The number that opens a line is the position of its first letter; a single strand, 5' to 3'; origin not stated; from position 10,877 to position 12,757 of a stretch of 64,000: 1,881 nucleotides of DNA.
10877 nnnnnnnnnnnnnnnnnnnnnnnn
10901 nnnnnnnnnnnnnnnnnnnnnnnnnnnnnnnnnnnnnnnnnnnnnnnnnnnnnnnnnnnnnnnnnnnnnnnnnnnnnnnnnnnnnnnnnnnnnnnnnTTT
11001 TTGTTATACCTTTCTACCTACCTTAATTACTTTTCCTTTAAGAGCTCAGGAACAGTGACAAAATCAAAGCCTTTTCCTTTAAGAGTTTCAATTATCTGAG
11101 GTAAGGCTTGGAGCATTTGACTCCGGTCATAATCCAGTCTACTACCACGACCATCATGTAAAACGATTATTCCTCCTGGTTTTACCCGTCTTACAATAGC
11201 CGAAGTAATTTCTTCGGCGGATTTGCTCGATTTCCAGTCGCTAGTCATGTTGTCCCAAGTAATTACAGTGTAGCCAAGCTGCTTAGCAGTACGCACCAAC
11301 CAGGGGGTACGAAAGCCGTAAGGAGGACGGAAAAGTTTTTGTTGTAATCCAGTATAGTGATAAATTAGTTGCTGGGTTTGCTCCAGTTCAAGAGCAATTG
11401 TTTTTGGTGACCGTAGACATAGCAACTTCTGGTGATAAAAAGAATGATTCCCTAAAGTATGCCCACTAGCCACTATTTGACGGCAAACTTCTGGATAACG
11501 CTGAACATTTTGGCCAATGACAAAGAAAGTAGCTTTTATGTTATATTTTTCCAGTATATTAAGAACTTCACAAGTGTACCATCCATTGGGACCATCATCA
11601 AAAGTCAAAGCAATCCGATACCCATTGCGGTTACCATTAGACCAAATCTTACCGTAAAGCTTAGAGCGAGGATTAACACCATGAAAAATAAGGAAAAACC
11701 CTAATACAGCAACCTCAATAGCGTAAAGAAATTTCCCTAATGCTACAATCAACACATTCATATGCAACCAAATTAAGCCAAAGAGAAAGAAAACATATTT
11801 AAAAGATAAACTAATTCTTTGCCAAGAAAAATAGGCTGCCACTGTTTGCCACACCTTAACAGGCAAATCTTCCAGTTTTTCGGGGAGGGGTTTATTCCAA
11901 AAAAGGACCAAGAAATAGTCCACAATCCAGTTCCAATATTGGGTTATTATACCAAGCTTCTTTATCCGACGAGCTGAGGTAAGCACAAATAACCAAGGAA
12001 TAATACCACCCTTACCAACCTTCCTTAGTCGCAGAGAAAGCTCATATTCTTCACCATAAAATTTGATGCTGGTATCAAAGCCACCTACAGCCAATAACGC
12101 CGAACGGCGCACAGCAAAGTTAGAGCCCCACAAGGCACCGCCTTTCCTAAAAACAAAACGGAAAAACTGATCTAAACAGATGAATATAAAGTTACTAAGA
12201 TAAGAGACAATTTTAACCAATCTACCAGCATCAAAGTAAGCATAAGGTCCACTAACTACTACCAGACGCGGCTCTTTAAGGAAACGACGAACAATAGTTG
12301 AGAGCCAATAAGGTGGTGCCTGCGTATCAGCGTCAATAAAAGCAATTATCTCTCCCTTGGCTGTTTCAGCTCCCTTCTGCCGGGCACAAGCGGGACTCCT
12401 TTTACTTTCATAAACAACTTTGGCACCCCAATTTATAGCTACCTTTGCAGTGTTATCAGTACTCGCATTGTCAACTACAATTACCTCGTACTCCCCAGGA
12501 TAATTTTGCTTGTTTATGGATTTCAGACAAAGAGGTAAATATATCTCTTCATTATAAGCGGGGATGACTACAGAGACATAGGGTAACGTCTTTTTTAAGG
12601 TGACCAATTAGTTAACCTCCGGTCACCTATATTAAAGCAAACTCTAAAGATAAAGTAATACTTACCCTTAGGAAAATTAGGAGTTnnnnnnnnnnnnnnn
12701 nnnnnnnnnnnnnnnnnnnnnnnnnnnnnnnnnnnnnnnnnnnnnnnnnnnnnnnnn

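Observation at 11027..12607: Fused GT2 glycosyltransferase / CE4 deacetylase (ArnC-ArnD-like architecture) embedded in a MacAB-type exporter gene string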

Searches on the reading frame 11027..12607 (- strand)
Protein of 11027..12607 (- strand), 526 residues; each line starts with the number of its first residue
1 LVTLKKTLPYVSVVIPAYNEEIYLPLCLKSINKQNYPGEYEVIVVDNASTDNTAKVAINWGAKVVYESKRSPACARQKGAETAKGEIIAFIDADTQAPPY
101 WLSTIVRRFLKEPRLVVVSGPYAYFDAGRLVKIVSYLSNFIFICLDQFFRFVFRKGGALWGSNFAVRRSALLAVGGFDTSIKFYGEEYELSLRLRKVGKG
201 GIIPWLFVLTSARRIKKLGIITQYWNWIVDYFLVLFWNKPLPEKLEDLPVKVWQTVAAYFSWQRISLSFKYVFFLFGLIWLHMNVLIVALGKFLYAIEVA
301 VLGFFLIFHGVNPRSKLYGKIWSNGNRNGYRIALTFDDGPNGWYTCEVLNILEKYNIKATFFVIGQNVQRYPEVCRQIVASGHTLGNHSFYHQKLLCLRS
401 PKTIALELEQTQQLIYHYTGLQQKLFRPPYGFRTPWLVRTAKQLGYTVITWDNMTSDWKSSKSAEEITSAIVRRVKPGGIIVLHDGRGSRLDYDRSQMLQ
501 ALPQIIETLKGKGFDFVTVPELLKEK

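Call 3: search_protein_families(library=pfam, proteins=[window:11027-12607:-], max_evalue=0.01)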
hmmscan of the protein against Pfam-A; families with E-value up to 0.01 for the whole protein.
window:11027-12607:- (526 aa): 6 families
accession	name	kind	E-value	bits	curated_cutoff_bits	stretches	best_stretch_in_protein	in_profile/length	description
PF01522.26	Polysacc_deac_1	-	1.2e-34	119.4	23.1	1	327-448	4-123/124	Polysaccharide deacetylase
PF00535.33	Glycos_transf_2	-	3.3e-31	108.9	23.3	1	12-171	1-164/168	Glycosyl transferase family 2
PF13641.12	Glyco_tranf_2_3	-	6.4e-13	49.7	27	1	9-198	1-198/230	Glycosyltransferase like family 2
PF10111.15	Glyco_tranf_2_2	-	1.2e-12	48.3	27.3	1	12-196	1-201/276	Glycosyltransferase like family 2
PF13632.12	Glyco_trans_2_3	-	2.3e-11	44.3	27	1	87-232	1-144/198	Glycosyl transferase family group 2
PF13506.12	Glyco_transf_21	-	1.6e-06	28.2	21.7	1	76-199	22-142/174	Glycosyl transferase family 21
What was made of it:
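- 11912..12583 (-): GT2 GT-A catalytic domain (residues ~9-232). Conserved motifs: PAxNE 16-20, D46-N47, R76, D92xD94, N163-FAVRR, G185-E-E/D, T210-S-x-R213-R214. PF00535, PF13641, PF13632 and PF13506 are all above cutoff (call 3).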

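Call 4: search_protein_families(library=ncbifam, proteins=[window:11027-12607:-], max_evalue=0.01)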
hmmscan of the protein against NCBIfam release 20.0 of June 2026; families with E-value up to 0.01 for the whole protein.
window:11027-12607:- (526 aa): 37 families (the best 25 are shown)
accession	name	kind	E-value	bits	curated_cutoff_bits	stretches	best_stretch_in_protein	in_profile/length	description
TIGR02764.1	spore_ybaN_pdaB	equivalog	7.6e-49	166.1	237.4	1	327-523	3-191/191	polysaccharide deacetylase family sporulation protein PdaB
NF045821.1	PgAcgDacpgdA1_Bac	equivalog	3.5e-44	150.8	400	1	325-523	83-275/282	peptidoglycan-N-acetylglucosamine deacetylase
NF045820.1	PgAcgDacpgdA_Strep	equivalog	5.4e-40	137.6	800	1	315-525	255-450/463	peptidoglycan-N-acetylglucosamine deacetylase PgdA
TIGR04243.1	nodulat_NodB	equivalog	5.6e-40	136.9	240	1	331-520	3-197/197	chitooligosaccharide deacetylase NodB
TIGR02884.1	spore_pdaA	equivalog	3.6e-33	115.2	298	1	325-522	32-223/224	delta-lactam-biosynthetic de-N-acetylase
NF045822.1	PgAcgDacpgdA2_Bac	equivalog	8.5e-29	100.7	400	1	333-518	73-257/274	peptidoglycan-N-acetylglucosamine deacetylase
TIGR04283.1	glyco_like_mftF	equivalog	6.5e-27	94.6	182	1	11-230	1-205/221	TIGR04283 family arsenosugar biosynthesis glycosyltransferase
TIGR02873.1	spore_ylxY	hypoth_equivalog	1e-26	93.7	391.5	1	335-523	90-267/268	probable sporulation protein, polysaccharide deacetylase family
TIGR03965.1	mycofact_glyco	equivalog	1.5e-25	90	280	2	7-120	72-189/467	mycofactocin biosynthesis glycosyltransferase MftF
NF041875.1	EPS_EpsD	equivalog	3.5e-25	89.1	370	1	11-198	1-193/325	exopolysaccharide biosynthesis glycosyltransferase EpsD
NF038302.1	EPS_HpsE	equivalog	2.8e-16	59.4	300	1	11-114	3-116/307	hormogonium polysaccharide biosynthesis glycosyltransferase HpsE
NF010496.0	PRK13915.1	equivalog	3.4e-16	59.2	262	1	6-122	28-155/307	glucosyl-3-phosphoglycerate synthase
TIGR03937.1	PgaC_IcaA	equivalog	4.4e-14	52.2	422.3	1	6-120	42-161/407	poly-beta-1,6-N-acetyl-D-glucosamine synthase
NF007482.0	PRK10073.1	equivalog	4.6e-14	52.2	423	1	7-106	4-107/334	glycosyltransferase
NF041394.1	GtaseAglG_Halo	equivalog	5.4e-14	52.2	440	1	11-194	3-197/304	glucosyl-dolichyl phosphate glucuronosyltransferase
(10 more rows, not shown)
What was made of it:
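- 11027..12607 (-): Whole gene: 526-aa GT2-TM-CE4 fusion protein (TTG start). Pfam and NCBIfam domains (calls 3, 4).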
